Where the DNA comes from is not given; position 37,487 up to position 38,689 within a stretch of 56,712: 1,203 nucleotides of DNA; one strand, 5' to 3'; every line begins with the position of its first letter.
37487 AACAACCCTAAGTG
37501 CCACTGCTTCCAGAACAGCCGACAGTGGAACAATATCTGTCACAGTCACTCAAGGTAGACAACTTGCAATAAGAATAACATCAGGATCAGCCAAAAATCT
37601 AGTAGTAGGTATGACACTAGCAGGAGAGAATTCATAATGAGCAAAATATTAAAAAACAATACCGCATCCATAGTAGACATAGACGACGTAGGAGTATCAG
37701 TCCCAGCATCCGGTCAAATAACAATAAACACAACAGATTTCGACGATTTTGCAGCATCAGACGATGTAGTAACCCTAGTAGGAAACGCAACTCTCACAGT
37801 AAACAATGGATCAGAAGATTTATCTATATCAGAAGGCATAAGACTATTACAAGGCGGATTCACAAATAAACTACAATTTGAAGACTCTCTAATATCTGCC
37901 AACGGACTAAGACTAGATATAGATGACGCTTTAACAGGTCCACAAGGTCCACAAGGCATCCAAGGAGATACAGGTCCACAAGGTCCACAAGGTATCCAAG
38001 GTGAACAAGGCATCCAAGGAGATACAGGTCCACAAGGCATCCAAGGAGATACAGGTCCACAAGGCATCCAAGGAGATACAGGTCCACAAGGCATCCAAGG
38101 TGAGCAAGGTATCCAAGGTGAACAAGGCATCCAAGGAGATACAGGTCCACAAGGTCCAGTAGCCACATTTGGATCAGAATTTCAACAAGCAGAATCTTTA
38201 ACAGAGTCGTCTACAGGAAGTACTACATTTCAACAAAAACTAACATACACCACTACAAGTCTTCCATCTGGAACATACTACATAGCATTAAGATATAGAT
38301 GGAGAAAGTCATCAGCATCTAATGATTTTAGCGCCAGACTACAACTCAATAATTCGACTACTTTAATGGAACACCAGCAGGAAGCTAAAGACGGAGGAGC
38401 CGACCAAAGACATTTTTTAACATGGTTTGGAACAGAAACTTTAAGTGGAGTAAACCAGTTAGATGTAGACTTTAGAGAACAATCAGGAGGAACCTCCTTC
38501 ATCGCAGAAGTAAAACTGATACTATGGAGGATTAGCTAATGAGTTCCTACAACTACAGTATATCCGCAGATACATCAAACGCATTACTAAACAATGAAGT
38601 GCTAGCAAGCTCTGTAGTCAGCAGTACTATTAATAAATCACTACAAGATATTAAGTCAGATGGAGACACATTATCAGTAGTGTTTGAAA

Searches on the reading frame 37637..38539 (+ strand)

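Call 88: search_protein_families(library=pfam, proteins=[window:37637-38539:+], max_evalue=0.001)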
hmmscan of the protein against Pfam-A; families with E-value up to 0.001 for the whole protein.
window:37637-38539:+ (300 aa): 1 family
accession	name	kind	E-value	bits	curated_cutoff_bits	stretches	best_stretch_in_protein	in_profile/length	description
PF01391.23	Collagen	-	9.1e-14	51.4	27.2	2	101-152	7-58/60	Collagen triple helix repeat (20 copies)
